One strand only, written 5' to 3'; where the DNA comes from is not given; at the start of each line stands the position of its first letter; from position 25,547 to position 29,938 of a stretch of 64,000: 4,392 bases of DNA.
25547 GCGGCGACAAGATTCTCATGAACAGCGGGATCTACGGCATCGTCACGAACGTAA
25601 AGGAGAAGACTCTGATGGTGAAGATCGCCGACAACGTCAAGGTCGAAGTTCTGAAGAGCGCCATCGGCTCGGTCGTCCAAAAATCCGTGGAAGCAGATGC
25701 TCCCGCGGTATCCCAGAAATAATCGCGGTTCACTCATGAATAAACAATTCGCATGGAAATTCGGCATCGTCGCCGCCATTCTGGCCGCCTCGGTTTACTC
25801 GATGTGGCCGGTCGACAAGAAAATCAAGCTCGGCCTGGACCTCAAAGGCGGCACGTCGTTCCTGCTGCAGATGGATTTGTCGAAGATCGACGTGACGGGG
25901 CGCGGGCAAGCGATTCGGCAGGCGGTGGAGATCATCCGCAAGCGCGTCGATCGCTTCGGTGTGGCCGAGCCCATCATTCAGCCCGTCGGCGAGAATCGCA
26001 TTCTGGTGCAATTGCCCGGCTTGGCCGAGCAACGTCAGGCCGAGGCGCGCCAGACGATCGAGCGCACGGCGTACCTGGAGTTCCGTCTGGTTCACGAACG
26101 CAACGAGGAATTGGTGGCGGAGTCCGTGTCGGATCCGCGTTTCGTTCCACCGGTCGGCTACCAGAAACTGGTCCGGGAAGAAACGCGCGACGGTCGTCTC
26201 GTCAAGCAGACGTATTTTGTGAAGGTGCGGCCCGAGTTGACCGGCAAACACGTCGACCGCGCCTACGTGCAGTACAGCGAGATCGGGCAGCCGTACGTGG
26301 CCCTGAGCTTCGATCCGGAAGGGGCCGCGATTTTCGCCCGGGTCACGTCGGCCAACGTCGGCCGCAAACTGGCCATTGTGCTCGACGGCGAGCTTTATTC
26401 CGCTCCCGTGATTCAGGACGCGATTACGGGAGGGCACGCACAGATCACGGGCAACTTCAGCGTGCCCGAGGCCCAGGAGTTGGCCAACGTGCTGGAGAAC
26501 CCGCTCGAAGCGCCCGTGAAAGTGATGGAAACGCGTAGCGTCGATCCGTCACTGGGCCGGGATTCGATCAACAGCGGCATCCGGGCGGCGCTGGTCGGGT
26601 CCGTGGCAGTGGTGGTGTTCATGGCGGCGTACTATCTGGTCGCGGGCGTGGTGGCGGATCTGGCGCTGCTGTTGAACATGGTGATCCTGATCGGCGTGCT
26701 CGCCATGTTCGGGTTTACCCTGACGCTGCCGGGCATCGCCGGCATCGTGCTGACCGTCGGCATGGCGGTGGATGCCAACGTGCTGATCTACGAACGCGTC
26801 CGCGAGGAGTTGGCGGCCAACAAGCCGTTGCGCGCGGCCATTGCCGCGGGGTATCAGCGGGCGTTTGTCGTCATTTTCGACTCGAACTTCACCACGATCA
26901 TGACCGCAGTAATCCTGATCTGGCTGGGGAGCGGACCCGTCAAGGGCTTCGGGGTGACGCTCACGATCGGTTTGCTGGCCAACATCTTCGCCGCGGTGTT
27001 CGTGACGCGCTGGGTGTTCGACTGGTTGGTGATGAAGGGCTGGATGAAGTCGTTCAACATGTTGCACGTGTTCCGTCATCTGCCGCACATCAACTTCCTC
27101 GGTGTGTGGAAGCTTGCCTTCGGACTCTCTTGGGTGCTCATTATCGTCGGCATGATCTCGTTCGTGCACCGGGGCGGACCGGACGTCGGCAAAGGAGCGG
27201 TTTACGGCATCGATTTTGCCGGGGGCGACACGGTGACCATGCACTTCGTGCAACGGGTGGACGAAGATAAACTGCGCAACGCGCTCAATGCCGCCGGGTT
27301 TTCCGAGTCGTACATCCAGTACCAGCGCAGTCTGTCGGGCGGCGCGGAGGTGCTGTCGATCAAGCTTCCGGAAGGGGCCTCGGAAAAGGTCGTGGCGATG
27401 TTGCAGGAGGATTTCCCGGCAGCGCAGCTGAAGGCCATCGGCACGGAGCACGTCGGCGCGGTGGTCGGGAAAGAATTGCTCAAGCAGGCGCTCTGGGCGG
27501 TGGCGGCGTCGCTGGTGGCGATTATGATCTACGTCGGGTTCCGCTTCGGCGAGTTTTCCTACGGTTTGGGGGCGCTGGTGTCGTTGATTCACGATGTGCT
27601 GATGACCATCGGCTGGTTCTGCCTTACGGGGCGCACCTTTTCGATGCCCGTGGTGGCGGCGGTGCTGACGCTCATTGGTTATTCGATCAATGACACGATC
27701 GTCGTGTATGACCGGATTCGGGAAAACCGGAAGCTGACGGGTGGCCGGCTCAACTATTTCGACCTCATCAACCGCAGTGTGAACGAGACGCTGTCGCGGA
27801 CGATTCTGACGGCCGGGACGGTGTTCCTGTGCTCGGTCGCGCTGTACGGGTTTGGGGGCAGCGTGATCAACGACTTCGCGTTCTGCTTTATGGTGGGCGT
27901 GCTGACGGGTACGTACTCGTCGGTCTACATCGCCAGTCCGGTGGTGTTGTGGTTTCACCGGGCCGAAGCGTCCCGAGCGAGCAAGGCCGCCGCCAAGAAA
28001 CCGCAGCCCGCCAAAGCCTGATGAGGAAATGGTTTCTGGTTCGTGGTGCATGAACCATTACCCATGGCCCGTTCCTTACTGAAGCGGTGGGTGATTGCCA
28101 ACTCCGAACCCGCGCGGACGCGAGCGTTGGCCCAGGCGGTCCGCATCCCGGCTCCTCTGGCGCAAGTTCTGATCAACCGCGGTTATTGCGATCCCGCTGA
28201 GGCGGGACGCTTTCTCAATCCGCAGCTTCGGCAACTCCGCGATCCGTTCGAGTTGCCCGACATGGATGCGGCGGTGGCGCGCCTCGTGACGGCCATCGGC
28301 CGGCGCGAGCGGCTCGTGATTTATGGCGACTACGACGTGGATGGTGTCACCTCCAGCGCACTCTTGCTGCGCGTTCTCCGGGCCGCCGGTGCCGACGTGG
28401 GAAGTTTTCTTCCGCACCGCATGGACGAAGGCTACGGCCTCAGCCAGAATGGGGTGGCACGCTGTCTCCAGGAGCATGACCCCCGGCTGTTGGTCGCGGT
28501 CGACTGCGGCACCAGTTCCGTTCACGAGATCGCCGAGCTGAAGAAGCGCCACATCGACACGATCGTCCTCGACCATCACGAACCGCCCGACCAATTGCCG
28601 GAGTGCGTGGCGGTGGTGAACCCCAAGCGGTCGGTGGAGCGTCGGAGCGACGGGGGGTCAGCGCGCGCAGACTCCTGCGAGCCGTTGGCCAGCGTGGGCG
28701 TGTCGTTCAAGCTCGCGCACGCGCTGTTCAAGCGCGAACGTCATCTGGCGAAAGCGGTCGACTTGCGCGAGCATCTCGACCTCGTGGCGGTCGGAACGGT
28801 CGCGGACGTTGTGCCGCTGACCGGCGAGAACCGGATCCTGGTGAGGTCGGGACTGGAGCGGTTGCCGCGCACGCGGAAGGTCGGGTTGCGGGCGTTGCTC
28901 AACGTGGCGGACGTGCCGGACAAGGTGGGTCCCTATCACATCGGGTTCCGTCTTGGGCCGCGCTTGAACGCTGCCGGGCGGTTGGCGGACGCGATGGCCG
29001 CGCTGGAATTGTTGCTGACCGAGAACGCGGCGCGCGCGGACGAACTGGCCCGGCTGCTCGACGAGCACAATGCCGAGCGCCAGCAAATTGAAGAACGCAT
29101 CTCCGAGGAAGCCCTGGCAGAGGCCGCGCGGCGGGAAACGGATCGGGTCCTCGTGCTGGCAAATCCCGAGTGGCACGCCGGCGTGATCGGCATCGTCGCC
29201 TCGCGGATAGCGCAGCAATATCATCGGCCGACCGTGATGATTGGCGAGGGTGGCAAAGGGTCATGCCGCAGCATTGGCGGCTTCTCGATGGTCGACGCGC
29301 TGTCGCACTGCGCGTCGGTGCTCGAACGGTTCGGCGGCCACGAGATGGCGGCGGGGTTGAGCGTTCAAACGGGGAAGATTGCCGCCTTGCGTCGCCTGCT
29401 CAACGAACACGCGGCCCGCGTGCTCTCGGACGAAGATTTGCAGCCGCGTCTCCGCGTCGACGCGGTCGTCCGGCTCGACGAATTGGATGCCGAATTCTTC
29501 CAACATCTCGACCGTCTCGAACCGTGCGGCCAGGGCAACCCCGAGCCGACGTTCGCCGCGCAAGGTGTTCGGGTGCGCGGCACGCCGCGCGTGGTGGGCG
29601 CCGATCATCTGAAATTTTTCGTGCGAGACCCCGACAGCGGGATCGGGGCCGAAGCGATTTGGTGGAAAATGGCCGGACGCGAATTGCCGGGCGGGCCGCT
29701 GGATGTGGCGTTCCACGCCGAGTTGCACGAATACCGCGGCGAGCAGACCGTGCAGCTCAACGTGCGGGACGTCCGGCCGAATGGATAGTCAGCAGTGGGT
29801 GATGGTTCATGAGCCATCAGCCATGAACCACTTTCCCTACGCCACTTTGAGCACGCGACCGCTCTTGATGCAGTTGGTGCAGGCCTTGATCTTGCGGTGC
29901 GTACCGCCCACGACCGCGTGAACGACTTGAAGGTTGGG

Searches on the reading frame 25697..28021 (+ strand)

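Call 77: search_protein_families(library=pfam, proteins=[window:25697-28021:+], max_evalue=0.0001)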
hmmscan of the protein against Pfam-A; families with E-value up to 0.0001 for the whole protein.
window:25697-28021:+ (774 aa): 6 families
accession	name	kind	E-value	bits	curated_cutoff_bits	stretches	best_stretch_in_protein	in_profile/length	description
PF02355.23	SecD_SecF_C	-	1.1e-75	253.7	20.5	2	577-755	12-188/189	Protein export membrane protein SecD/SecF, C-terminal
PF22599.2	SecDF_P1_head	-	1.3e-31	109.3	27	1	170-267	10-108/114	SecDF, P1 head subdomain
PF21760.3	SecD_1st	-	1.1e-22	79.6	27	1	73-133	1-59/60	Protein translocase subunit SecDF, P1 domain, N-terminal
PF07549.19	Sec_GG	-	2.3e-07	30.5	20.3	0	41-60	6-25/28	SecD/SecF GG Motif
PF03176.21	MMPL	-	8.1e-06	25.4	20.5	1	308-434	167-292/333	MMPL family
PF00873.25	ACR_tran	-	2.3e-05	22.8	28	1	260-439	304-484/1021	AcrB/AcrD/AcrF family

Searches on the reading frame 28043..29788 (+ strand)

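Call 77: search_protein_families(library=pfam, proteins=[window:28043-29788:+], max_evalue=0.0001)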
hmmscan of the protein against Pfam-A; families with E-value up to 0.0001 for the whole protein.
window:28043-29788:+ (581 aa): 3 families
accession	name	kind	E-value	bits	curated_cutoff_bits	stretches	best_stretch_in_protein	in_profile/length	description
PF17768.7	RecJ_OB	-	5.1e-25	88.1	27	1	472-576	1-107/107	RecJ OB domain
PF01368.27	DHH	-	3.4e-22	79.5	28.1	1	91-252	2-125/125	DHH family, N-terminal domain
PF02272.25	DHHA1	-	2.5e-14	54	25.9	1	368-455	3-98/102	DHHA1 domain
